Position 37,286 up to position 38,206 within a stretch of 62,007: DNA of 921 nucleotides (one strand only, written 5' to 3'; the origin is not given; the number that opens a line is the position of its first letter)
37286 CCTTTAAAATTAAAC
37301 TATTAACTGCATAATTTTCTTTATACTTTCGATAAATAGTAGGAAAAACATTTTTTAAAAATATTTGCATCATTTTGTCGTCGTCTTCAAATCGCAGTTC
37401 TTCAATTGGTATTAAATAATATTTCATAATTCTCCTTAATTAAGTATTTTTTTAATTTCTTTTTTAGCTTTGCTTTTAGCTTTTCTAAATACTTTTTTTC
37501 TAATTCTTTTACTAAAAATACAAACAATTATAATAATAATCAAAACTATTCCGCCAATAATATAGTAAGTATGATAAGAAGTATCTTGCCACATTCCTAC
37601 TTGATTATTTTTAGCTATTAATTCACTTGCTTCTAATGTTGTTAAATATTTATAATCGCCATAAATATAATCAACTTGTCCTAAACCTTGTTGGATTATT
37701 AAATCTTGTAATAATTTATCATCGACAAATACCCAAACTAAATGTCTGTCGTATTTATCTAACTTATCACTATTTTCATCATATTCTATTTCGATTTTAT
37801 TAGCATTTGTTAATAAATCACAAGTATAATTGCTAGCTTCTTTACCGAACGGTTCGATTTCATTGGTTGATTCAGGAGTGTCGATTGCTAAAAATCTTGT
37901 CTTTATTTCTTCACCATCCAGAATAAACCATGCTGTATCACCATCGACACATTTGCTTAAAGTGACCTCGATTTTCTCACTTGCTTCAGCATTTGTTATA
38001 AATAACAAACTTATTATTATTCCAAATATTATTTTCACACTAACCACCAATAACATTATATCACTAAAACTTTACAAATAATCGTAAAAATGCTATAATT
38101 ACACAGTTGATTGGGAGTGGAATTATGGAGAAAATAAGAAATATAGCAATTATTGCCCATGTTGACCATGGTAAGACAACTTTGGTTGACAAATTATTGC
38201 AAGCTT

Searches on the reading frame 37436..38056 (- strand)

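Call 3: search_protein_families(library=pfam, proteins=[window:37436-38056:-], max_evalue=1)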
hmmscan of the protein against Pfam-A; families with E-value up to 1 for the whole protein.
window:37436-38056:- (206 aa): 7 families
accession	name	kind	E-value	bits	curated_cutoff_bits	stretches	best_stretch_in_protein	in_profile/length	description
PF00565.23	SNase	-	7.4e-17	62.2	21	1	53-158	2-107/107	Staphylococcal nuclease homologue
PF07204.16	Orthoreo_P10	-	0.015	15.7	21.4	1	158-198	34-78/98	Orthoreovirus membrane fusion protein p10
PF01794.25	Ferric_reduct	-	0.065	13.7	28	1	152-190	64-103/121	Ferric reductase like transmembrane component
PF12911.12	OppC_N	-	0.099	13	23.9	1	162-182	13-33/53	N-terminal TM domain of oligopeptide transport permease C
PF03137.26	OATP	-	0.1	11.3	25.8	1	148-200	208-256/545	Organic Anion Transporter Polypeptide (OATP) family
PF00002.29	7tm_2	-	0.56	9.8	20.6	1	153-200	147-194/250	7 transmembrane receptor (Secretin family)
PF14575.11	EphA2_TM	-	0.9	10.7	28.9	1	166-199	5-37/74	Ephrin type-A receptor 2 transmembrane domain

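Call 4: search_protein_families(library=ncbifam, proteins=[window:37436-38056:-], max_evalue=1)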
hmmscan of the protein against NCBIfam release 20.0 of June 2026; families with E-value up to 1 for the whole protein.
window:37436-38056:- (206 aa): 4 families
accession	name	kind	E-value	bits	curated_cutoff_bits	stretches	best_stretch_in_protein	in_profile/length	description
NF047694.1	TnucaseNucIStaph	equivalog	1.8e-25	89.4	250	1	25-157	41-175/175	thermonuclease NucI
NF047969.1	CaNuclEcnA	equivalog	1.1e-17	64.5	180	2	68-157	63-149/151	calcium-activated nuclease EcnA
NF041738.1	GG_III-CTERM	domain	0.0099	15.8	22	1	166-188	6-28/28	GGIII-like transmembrane region-containing protein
NF045849.1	ICE_MMCAP2_0565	equivalog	0.13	11.9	40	1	164-205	13-57/80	Mbov_0395 family pilin-like conjugal transfer protein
